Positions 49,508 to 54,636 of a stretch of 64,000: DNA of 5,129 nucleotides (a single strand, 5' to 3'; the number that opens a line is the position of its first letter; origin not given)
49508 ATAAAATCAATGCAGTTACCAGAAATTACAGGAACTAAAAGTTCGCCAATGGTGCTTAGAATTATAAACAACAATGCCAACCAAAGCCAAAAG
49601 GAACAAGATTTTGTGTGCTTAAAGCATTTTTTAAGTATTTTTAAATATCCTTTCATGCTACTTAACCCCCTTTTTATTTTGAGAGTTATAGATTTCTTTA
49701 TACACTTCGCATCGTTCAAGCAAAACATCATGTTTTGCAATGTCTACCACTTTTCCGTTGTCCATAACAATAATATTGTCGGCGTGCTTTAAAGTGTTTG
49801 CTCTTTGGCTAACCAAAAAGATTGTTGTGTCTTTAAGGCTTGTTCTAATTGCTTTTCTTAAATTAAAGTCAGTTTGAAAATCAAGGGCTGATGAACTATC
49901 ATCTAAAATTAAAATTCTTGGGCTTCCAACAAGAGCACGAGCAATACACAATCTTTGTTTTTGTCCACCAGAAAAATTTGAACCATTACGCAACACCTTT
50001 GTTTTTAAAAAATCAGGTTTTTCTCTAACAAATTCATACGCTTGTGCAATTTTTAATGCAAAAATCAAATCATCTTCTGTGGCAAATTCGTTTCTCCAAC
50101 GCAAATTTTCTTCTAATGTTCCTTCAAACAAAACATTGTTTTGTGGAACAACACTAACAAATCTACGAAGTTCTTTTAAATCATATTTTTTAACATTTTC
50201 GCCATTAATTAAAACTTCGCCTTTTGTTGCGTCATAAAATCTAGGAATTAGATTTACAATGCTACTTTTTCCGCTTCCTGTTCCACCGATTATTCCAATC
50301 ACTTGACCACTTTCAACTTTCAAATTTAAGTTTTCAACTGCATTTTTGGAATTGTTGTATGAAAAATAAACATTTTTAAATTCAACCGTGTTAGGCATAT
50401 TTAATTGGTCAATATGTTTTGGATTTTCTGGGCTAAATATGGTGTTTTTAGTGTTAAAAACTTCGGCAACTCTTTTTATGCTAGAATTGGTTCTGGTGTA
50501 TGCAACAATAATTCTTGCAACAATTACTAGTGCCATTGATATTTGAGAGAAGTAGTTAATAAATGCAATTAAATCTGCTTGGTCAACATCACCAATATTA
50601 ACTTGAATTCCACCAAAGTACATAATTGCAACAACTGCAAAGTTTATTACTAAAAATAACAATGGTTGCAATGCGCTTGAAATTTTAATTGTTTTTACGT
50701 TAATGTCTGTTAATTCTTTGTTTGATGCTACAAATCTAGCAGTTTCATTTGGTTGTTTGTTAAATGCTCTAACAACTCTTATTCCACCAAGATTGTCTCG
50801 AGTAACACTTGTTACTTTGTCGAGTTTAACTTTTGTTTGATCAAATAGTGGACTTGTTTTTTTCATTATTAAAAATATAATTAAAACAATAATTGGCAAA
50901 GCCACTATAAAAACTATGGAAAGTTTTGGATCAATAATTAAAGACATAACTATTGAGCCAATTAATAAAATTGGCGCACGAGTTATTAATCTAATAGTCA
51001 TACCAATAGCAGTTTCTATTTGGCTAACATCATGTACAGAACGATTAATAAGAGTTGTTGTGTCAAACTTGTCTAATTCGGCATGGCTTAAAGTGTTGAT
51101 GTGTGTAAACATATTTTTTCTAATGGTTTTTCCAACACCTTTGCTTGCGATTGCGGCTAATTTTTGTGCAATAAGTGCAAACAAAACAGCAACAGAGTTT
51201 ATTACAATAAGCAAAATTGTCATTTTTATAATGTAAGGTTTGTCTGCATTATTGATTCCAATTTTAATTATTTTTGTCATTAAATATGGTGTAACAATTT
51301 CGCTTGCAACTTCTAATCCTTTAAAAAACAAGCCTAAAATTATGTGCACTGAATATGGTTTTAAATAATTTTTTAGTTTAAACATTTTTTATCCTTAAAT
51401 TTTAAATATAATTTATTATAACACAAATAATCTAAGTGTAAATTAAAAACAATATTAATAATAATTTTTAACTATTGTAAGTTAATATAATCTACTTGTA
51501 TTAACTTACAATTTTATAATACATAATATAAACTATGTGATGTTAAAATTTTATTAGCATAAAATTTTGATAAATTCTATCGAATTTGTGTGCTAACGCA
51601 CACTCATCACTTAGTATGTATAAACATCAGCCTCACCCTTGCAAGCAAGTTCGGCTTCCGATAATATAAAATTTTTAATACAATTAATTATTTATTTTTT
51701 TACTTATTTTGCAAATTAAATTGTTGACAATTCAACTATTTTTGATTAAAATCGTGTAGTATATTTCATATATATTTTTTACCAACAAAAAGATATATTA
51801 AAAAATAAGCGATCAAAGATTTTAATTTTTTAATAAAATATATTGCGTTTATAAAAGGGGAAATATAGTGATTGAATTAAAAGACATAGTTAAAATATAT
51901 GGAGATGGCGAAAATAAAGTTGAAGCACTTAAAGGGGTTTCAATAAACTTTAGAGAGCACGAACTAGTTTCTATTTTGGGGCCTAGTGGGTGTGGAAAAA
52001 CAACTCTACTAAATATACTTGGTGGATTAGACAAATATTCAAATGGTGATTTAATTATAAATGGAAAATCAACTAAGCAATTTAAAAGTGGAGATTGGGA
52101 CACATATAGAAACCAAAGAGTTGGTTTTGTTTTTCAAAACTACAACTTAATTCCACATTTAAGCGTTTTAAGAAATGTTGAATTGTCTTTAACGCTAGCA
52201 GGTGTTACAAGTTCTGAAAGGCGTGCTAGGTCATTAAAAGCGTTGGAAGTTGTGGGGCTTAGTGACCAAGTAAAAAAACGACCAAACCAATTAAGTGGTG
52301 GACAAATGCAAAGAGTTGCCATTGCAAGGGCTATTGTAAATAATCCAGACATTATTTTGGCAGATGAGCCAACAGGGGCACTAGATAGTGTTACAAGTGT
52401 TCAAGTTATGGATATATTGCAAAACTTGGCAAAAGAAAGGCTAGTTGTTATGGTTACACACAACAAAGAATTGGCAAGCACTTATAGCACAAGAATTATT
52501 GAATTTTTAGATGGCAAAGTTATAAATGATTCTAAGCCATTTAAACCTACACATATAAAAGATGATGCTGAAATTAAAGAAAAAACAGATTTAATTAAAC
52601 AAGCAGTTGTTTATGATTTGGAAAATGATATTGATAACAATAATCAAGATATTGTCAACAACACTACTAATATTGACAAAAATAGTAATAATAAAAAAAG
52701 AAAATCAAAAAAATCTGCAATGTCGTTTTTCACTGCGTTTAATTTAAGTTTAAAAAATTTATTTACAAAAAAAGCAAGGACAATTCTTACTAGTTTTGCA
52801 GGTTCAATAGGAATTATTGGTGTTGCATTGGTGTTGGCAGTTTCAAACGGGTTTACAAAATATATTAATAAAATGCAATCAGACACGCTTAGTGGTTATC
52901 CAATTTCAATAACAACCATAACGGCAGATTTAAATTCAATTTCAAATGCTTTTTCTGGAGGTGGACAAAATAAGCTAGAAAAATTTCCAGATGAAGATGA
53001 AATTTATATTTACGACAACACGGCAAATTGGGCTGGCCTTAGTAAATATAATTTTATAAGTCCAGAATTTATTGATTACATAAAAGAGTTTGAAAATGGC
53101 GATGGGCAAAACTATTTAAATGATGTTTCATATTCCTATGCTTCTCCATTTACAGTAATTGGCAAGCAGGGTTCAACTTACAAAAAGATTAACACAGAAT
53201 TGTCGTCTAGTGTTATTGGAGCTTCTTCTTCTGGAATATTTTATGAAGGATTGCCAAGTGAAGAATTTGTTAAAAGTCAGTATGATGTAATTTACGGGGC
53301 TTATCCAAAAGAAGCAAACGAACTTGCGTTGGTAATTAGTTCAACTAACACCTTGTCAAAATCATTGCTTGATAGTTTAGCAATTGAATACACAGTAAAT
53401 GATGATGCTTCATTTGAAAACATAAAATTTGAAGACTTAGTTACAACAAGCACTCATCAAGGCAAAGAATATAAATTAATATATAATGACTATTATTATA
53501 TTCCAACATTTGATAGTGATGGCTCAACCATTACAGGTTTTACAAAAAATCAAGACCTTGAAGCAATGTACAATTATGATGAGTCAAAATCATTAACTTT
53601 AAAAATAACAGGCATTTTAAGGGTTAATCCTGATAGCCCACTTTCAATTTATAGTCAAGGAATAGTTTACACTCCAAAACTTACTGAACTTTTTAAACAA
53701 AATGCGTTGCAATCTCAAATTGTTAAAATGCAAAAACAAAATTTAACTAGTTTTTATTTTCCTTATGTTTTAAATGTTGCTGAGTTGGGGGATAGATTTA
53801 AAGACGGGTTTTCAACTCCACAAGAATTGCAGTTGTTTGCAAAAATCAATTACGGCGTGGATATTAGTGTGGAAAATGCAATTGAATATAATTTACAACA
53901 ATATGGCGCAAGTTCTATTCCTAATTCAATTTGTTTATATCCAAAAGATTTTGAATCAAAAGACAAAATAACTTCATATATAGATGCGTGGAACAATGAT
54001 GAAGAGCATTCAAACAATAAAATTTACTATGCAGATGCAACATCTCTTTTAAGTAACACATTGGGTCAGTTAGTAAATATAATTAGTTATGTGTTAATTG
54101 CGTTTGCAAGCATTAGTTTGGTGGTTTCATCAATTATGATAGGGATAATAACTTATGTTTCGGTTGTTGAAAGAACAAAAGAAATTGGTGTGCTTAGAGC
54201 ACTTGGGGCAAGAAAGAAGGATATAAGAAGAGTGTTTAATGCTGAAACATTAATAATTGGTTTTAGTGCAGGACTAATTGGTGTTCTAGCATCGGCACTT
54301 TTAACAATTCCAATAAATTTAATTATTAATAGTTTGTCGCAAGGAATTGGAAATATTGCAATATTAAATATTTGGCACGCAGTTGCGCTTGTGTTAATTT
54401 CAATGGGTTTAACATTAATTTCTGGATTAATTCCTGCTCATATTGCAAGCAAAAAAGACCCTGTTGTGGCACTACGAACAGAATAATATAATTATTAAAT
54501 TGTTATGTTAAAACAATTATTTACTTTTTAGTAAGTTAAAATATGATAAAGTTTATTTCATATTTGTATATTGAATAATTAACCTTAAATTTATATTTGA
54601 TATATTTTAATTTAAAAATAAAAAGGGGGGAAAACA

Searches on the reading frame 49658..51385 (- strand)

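Call 74: search_protein_families(library=pfam, max_evalue=0.00001, proteins=[window:49658-51385:-])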
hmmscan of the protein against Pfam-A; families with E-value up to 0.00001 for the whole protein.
window:49658-51385:- (575 aa): 3 families
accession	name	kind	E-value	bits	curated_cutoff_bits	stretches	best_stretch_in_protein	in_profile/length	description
PF00664.28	ABC_membrane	-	3.3e-48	165.2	28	1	15-286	1-274/274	ABC transporter transmembrane region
PF00005.33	ABC_tran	-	1.7e-31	110.1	25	1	351-497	2-135/137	ABC transporter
PF02463.25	SMC_N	-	2.3e-08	34.2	40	1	385-541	105-211/220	RecF/RecN/SMC N terminal domain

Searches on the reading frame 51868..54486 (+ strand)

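Call 74: search_protein_families(library=pfam, max_evalue=0.00001, proteins=[window:51868-54486:+])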
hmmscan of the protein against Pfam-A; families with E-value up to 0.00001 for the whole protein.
window:51868-54486:+ (872 aa): 2 families
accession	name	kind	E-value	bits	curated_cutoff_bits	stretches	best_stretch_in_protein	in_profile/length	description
PF00005.33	ABC_tran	-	3.2e-34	118.9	25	1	21-169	1-136/137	ABC transporter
PF02687.27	FtsX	-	1e-20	74.4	25.5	1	745-865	2-120/120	FtsX-like permease C-terminal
